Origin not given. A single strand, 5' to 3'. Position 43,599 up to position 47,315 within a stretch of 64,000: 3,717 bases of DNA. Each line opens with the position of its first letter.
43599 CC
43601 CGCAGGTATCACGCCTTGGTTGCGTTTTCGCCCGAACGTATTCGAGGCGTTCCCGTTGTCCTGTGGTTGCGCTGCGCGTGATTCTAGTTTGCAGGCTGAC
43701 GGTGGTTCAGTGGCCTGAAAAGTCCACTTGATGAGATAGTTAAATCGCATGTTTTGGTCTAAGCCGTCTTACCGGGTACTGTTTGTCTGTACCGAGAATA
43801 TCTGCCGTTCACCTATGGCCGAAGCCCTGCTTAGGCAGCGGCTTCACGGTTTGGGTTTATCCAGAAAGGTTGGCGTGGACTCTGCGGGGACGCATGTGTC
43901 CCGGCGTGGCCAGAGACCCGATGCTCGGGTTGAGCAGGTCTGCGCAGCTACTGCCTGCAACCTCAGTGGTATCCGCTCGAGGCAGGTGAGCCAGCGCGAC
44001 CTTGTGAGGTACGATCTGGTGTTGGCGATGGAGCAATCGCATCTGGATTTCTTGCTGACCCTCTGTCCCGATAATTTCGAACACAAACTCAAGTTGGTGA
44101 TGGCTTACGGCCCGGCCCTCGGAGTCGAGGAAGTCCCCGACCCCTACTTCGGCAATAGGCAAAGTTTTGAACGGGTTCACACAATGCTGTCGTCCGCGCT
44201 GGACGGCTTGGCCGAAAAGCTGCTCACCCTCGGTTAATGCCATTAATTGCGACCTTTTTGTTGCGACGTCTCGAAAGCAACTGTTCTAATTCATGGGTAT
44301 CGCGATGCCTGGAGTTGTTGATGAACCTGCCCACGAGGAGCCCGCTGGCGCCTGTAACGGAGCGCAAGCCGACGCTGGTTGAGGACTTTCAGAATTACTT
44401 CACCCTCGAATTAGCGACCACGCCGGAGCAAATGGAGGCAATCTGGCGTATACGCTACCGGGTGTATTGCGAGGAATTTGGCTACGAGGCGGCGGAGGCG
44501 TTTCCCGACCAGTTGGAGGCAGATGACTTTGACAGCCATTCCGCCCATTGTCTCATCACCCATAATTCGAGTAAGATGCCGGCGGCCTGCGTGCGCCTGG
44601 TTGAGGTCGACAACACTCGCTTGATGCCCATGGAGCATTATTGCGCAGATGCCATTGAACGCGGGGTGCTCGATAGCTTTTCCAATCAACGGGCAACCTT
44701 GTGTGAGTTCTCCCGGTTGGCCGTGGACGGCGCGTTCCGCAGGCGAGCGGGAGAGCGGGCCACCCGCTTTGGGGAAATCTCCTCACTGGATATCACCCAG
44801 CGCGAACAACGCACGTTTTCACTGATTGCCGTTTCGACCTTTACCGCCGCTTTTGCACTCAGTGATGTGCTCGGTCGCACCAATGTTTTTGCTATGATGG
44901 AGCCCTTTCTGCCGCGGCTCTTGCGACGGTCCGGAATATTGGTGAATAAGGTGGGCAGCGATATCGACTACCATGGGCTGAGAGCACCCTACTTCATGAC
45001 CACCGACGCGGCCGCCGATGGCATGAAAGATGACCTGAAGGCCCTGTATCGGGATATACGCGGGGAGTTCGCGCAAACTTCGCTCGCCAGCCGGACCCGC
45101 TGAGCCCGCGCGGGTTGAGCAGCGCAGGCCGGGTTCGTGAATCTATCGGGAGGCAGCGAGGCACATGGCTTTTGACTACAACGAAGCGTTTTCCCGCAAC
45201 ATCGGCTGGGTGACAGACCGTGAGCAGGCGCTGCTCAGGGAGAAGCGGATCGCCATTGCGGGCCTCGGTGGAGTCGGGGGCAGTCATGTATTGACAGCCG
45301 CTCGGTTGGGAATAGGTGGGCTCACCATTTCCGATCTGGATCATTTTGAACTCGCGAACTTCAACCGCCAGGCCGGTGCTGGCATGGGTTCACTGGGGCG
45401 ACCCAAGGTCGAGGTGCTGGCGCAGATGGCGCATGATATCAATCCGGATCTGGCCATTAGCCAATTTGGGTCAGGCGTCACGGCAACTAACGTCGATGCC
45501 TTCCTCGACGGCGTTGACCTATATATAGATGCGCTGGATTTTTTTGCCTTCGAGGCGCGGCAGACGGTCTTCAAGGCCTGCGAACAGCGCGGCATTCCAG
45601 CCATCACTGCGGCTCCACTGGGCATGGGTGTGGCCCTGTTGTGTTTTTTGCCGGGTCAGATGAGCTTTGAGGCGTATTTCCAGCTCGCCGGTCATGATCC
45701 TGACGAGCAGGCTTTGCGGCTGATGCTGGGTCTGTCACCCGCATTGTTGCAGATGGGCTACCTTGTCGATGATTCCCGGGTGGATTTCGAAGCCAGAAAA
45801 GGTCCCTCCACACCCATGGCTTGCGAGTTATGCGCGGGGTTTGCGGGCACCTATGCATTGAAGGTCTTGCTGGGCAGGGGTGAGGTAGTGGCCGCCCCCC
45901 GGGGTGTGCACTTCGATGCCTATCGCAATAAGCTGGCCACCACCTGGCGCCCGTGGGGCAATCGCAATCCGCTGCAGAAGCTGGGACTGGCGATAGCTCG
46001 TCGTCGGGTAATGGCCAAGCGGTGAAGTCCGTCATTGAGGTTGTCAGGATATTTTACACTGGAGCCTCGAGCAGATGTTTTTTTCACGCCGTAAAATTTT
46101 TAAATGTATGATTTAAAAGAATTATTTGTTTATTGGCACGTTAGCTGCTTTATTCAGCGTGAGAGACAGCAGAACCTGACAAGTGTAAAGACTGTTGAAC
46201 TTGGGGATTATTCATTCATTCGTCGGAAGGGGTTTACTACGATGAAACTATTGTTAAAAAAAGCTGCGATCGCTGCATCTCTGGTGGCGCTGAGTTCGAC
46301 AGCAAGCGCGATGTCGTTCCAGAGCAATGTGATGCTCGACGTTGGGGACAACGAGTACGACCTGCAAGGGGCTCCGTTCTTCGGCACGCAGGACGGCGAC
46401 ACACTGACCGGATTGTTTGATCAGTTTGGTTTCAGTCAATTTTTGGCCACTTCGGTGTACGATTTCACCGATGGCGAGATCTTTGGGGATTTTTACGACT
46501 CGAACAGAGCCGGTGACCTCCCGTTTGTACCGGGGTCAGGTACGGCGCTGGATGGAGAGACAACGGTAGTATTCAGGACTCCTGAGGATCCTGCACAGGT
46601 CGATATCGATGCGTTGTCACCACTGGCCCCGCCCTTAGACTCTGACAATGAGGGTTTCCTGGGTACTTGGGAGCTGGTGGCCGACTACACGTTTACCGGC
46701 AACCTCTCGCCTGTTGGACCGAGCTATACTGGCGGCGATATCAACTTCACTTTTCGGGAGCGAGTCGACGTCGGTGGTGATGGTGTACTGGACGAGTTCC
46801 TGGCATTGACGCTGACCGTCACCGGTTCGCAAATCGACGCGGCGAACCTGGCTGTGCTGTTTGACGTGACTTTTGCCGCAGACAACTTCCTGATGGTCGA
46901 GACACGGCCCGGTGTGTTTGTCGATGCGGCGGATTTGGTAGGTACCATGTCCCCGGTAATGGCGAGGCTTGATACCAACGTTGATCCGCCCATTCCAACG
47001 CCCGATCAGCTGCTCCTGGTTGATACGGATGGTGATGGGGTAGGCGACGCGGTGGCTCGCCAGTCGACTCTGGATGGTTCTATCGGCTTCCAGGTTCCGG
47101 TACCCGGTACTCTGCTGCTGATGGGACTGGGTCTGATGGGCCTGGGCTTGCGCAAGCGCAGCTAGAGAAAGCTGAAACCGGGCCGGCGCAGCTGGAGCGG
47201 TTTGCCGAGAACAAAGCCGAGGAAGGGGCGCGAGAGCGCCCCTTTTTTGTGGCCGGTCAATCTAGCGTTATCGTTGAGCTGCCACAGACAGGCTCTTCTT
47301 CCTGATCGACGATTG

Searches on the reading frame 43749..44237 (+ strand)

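Call 12: search_protein_families(library=ncbifam, proteins=[window:43749-44237:+], max_evalue=0.00001)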
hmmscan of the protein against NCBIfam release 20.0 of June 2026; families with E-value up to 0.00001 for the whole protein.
window:43749-44237:+ (162 aa): 2 families
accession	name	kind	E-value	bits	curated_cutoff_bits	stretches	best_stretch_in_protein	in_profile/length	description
NF008486.0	PRK11391.1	equivalog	1.9e-23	83.6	247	1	10-158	9-146/148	phosphotyrosine-protein phosphatase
NF007520.0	PRK10126.1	equivalog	6e-21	75.4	243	1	9-151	4-135/147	low molecular weight protein-tyrosine-phosphatase Wzb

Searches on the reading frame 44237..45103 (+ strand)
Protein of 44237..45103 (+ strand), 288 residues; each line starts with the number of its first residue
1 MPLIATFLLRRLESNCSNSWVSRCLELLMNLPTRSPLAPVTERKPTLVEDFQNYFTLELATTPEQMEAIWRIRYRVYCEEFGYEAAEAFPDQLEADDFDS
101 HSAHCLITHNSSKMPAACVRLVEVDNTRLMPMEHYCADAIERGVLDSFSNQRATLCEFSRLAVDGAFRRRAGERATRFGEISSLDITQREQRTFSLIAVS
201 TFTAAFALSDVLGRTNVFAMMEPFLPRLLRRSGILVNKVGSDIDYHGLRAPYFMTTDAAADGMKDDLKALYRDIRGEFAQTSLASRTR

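Call 13: search_protein_families(library=ncbifam, proteins=[window:44237-45103:+], max_evalue=0.00001)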
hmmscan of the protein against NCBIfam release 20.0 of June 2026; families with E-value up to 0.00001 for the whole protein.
window:44237-45103:+ (288 aa): 2 families
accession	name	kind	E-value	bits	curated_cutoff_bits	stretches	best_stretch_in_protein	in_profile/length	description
TIGR03694.1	exosort_acyl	subfamily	1.5e-60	204.7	111.95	1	49-276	2-235/241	PEP-CTERM/exosortase system-associated acyltransferase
NF052554.1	OrAlActfOlsBRHOCB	equivalog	2.1e-07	31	350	1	52-168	5-123/256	L-ornithine N(alpha)-acyltransferase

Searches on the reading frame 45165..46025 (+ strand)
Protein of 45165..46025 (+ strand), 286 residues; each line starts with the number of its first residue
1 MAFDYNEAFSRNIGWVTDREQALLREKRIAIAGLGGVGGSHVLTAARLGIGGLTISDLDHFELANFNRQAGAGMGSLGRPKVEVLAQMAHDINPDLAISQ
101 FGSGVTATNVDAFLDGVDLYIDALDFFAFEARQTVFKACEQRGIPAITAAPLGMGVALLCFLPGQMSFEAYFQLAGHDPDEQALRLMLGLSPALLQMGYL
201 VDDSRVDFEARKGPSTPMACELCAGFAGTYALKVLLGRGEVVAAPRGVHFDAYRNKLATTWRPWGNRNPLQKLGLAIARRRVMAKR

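Call 13: search_protein_families(library=ncbifam, proteins=[window:45165-46025:+], max_evalue=0.00001)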
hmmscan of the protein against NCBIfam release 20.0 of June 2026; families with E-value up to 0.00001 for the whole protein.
window:45165-46025:+ (286 aa): 20 families
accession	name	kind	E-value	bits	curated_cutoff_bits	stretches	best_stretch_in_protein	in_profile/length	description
NF006077.0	PRK08223.1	equivalog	9.6e-130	431.8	266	1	2-284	4-287/296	hypothetical protein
NF011424.0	PRK14851.1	subfamily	1.9e-89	300.4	1170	1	6-279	23-296/679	hypothetical protein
NF011425.0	PRK14852.1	equivalog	1.3e-69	235.2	1337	1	7-284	313-590/989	hypothetical protein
TIGR02356.1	adenyl_thiF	equivalog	4.9e-25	88.1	275.25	1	19-173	14-167/203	thiazole biosynthesis adenylyltransferase ThiF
NF006395.0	PRK08644.1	equivalog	6.4e-21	75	159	1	18-140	22-141/215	sulfur carrier protein ThiS adenylyltransferase ThiF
NF006444.0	PRK08762.1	equivalog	7.9e-21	74.1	449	1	16-153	137-272/387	molybdopterin-synthase adenylyltransferase MoeB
NF005901.0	PRK07877.1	equivalog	7.9e-20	70.7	476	1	10-147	91-225/722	Rv1355c family protein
NF004281.0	PRK05690.1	subfamily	1.3e-19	70.4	266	1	20-167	26-171/250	molybdopterin-synthase adenylyltransferase MoeB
NF047750.1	SAMPActivE1UbaA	equivalog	4.9e-19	68.7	450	1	17-149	23-153/270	SAMP-activating enzyme E1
NF004111.0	PRK05600.1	equivalog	2.8e-17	62.9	437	1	19-152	34-165/371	ThiF family adenylyltransferase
NF011696.0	PRK15116.1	equivalog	1.1e-16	61.4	304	1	20-152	24-155/268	tRNA cyclic N6-threonylcarbamoyladenosine(37) synthase TcdA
TIGR02354.1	thiF_fam2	equivalog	1.3e-16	61.1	152.2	1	23-126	18-120/200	thiamine biosynthesis protein ThiF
TIGR02355.1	moeB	equivalog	4.7e-15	55.6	376.55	1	21-155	19-151/240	molybdopterin-synthase adenylyltransferase MoeB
NF009123.0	PRK12475.1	subfamily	1.9e-14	53.7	510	1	8-164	4-162/338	MoeB/ThiF family adenylyltransferase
NF006204.0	PRK08328.1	equivalog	3.3e-14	53.1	339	1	7-165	8-165/231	hypothetical protein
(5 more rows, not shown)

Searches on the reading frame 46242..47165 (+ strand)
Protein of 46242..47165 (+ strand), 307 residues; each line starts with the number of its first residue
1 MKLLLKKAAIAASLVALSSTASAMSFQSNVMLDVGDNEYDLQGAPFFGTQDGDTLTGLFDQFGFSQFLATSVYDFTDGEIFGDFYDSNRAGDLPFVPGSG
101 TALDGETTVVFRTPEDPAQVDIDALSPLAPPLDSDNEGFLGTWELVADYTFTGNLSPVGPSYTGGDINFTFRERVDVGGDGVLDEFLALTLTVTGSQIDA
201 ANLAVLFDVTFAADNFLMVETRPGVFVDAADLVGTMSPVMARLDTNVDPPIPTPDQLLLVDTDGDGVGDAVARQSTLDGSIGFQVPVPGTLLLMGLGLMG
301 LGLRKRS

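Call 9: search_protein_families(library=ncbifam, proteins=[window:46242-47165:+], max_evalue=0.001)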
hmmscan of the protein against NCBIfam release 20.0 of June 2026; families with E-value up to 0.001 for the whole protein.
window:46242-47165:+ (307 aa): 4 families
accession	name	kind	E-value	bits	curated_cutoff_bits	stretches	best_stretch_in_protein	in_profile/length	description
NF033554.9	floc_PepA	equivalog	3.4e-09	36.9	80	1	12-306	6-258/261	flocculation-associated PEP-CTERM protein PepA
NF038125.1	PEP_CTERM_THxN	subfamily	1.2e-05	25.1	85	1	281-306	217-244/246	THxN family PEP-CTERM protein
NF041538.1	PEP_EDSA_1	subfamily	3.4e-05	23.7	100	1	284-306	283-305/307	EDSAP-1 family PEP-CTERM protein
TIGR02595.1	PEP_CTERM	domain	0.00013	22.6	16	1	285-306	1-22/24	PEP-CTERM sorting domain-containing protein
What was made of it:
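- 46242..47165 (+): PEP-CTERM protein gene (307 aa), a positional analog of pepA immediately upstream of prsT. Call 9: TIGR02595 22.6 bits (cutoff 16); floc_PepA 36.9 bits, below its cutoff of 80.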
